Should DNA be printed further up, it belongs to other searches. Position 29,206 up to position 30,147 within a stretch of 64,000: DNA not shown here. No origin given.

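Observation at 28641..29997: Duplicated V4R-domain (hydrocarbon/small-molecule-binding) genes divergent from the GH2 pair; the proximal copy is frameshifted and has lost its Cys motif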

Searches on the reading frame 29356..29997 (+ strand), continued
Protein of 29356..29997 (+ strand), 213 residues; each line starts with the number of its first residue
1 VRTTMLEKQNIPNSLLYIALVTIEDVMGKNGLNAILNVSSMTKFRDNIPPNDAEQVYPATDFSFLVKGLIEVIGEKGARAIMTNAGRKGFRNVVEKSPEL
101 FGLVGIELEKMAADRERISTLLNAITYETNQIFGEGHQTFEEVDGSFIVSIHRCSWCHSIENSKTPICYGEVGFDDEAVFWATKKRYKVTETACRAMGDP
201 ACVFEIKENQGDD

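Call 40: fold_search(model_id=the predicted structure, library=pdb)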
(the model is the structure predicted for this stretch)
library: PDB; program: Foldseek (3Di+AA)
matches with E <= 10: 219; with E <= 0.001: 48
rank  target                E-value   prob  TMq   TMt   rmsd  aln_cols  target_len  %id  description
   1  4iae_A                1.4e-06  1.00  0.59  0.66   5.0       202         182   17  Crystal structure of BAY 60-2770 bound to nostoc H-NOX domain (released 2013-11-20)
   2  3tfd_B                2.7e-06  1.00  0.61  0.68   4.3       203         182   17  Crystal structure of an H-NOX protein from Nostoc sp. PCC 7120, L66W mutant (released 2011-11-09)
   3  2o09_A                4.5e-06  1.00  0.60  0.67   4.3       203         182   17  Crystal structure of the H-NOX domain from Nostoc sp. PCC 7120 (released 2007-01-30)
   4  8hbe_B                8.8e-06  1.00  0.63  0.26   6.6       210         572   12  Structure of human soluble guanylate cyclase in the inactive state at 3.1 angstrom (released 2023-04-19)
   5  3tfg_A                8.8e-06  1.00  0.60  0.67   4.3       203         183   17  Crystal structure of an H-NOX protein from Nostoc sp. PCC 7120, L66W/L67W double mutant (released 2011-11-09)
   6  2kil_MODEL_1_A        8.8e-06  1.00  0.56  0.62   5.3       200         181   12  NMR structure of the H103G mutant SO2144 H-NOX domain from Shewanella oneidensis in the Fe(II)CO ligation stat (released 2009-11-17)
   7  3tfg_B                1.0e-05  1.00  0.60  0.66   4.4       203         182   17  Crystal structure of an H-NOX protein from Nostoc sp. PCC 7120, L66W/L67W double mutant (released 2011-11-09)
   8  3tf8_A                1.1e-05  1.00  0.61  0.68   4.2       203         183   17  Crystal structure of an H-NOX protein from Nostoc sp. PCC 7120 (released 2011-11-09)
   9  3tff_A                1.1e-05  1.00  0.61  0.68   4.3       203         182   17  Crystal structure of an H-NOX protein from Nostoc sp. PCC 7120, L67W mutant (released 2011-11-09)
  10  3tf8_B                1.2e-05  1.00  0.60  0.66   4.4       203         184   17  Crystal structure of an H-NOX protein from Nostoc sp. PCC 7120 (released 2011-11-09)
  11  4u9b                  1.5e-05  1.00  0.59  0.67   4.9       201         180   11  Crystal structure of an H-NOX protein from S. oneidensis in the Fe(II)NO ligation state (released 2014-10-01)
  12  6mx5                  1.5e-05  1.00  0.60  0.65   4.4       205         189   18  Crystal structure of H-NOX protein from Nostoc sp. (released 2018-11-07)
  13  3tfd_A                1.6e-05  1.00  0.60  0.67   4.3       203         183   17  Crystal structure of an H-NOX protein from Nostoc sp. PCC 7120, L66W mutant (released 2011-11-09)
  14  5frw_B                1.8e-05  1.00  0.50  0.52   5.1       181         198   18  crystal structure of the phenol-responsive sensory domain of the transcription activator PoxR with Phenol (released 2016-04-06)
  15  8hbf_B                2.3e-05  1.00  0.62  0.26   9.0       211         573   14  Structure of human soluble guanylate cyclase in the NO+Rio state at 3.1 angstrom (released 2023-04-19)
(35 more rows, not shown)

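Call 47: search_protein_families(library=pfam, proteins=[L012:130-1179:+, L012:1242-2627:+, L013:94-1020:+, L013:1652-2938:+, L013:2983-4419:+, L013:6729-7568:+, L013:7584-8597:+, L013:8631-9407:+, L013:9480-10826:+, L013:11536-12444:-], max_evalue=0.0001)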
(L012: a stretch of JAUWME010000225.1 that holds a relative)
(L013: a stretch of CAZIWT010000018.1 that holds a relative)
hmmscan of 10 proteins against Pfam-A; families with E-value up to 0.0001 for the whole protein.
L012:130-1179:+ (349 aa): 2 families
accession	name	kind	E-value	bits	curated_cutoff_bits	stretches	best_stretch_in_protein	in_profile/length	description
PF00202.27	Aminotran_3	-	1.9e-85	287.5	30.5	1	20-337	68-402/403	Aminotransferase class-III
PF00266.25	Aminotran_5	-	6.5e-05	22.5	21.5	1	43-166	65-181/371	Aminotransferase class-V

L012:1242-2627:+ (461 aa): 2 families
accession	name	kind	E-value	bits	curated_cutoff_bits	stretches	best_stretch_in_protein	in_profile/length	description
PF13520.12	AA_permease_2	-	2e-37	129.6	27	1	24-428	18-425/427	Amino acid permease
PF00324.27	AA_permease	-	4.9e-24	85.3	24.6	1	19-432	8-452/470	Amino acid permease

L013:94-1020:+ (308 aa): 1 family
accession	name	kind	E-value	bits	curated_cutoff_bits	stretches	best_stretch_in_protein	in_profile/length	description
PF00202.27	Aminotran_3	-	2.3e-79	267.4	30.5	1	5-294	93-401/403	Aminotransferase class-III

L013:1652-2938:+ (428 aa): 1 family
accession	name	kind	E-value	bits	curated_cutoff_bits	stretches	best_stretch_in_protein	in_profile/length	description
PF00202.27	Aminotran_3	-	1.5e-96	324.1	30.5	1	44-416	12-402/403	Aminotransferase class-III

L013:2983-4419:+ (478 aa): 3 families
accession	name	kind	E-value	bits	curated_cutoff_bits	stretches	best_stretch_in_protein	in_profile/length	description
PF13520.12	AA_permease_2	-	1.6e-35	123.3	27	1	24-446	15-426/427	Amino acid permease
PF00324.27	AA_permease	-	5.4e-19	68.7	24.6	1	26-451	15-454/470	Amino acid permease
PF03845.19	Spore_permease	-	7.1e-07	28.8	23.4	1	38-246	31-239/321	Spore germination protein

L013:6729-7568:+ (279 aa): 4 families
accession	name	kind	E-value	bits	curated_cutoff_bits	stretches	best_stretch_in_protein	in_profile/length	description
PF00456.26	Transketolase_N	-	4.2e-44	151.3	22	1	19-268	10-270/334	Transketolase, thiamine diphosphate binding domain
PF00676.26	E1_dh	-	8.6e-10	38.5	22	1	114-237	95-220/300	Dehydrogenase E1 component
PF13292.11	DXP_synthase_N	-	1.1e-09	38.5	21.2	1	6-185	13-175/274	1-deoxy-D-xylulose-5-phosphate synthase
PF09364.15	XFP_N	-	2.2e-06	27.2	23.7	1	92-225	114-245/364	XFP N-terminal domain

L013:7584-8597:+ (337 aa): 2 families
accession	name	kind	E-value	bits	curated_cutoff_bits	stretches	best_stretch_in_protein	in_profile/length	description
PF02779.29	Transket_pyr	-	9.3e-41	139.8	27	1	16-176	3-169/174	Transketolase, pyrimidine binding domain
PF02780.25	Transketolase_C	-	4e-29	101.5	25.9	1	194-315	2-124/124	Transketolase, C-terminal domain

L013:8631-9407:+ (258 aa): 0 families

L013:9480-10826:+ (448 aa): 2 families
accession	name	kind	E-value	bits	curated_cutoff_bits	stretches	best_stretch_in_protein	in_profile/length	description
PF13520.12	AA_permease_2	-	1.2e-36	127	27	1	15-396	8-402/427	Amino acid permease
PF00324.27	AA_permease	-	1.9e-26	93.3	24.6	1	17-402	6-424/470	Amino acid permease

L013:11536-12444:- (302 aa): 0 families

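Call 49: find_encoding_contigs(protein=window:29368-29997:+, flank=3000, max_places=6)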
Protein window:29368-29997:+ (209 aa): 1 contig read that carries it; 1 place shown.
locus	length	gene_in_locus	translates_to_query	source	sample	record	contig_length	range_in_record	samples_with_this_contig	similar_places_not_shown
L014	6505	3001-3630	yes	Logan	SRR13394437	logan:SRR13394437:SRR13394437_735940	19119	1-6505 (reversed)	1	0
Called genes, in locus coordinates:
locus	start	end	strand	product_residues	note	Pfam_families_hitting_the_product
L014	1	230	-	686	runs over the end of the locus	PF02837:Glyco_hydro_2_N, PF22666:Glyco_hydro_2_N2 (weak), PF02836:Glyco_hydro_2_C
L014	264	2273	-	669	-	PF02837:Glyco_hydro_2_N, PF22666:Glyco_hydro_2_N2 (faint), PF00703:Glyco_hydro_2, PF02836:Glyco_hydro_2_C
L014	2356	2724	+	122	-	-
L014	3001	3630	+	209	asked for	PF02830:V4R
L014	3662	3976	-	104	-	-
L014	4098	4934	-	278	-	PF03009:GDPD, PF13653:GDPD_2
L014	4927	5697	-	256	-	PF22421:SYY_C-terminal (weak), PF01479:S4, PF01728:FtsJ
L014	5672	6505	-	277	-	?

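Call 51: find_encoding_contigs(protein=P0003, flank=3000, max_places=4)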
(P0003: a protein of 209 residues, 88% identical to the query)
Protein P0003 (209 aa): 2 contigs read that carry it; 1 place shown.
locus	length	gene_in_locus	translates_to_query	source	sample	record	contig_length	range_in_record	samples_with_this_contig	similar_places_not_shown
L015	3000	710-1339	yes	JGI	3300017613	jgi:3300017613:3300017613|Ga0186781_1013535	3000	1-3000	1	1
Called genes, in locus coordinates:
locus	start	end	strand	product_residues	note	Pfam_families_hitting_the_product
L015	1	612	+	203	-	PF02830:V4R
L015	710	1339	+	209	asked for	PF02830:V4R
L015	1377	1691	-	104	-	-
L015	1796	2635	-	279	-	PF03009:GDPD, PF13653:GDPD_2 (weak)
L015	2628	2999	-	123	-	?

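Call 52: find_encoding_contigs(protein=P0007, flank=3000, max_places=4)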
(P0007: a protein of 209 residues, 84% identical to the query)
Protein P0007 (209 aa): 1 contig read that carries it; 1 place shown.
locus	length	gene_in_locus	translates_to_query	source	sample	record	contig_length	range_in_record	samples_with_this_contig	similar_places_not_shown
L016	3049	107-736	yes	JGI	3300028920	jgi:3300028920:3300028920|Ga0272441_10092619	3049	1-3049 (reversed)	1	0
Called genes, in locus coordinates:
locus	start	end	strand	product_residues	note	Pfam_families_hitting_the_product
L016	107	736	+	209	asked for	PF02830:V4R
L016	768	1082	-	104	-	-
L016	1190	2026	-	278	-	PF03009:GDPD, PF13653:GDPD_2 (weak)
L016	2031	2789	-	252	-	PF22421:SYY_C-terminal (weak), PF01479:S4, PF01728:FtsJ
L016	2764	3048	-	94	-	?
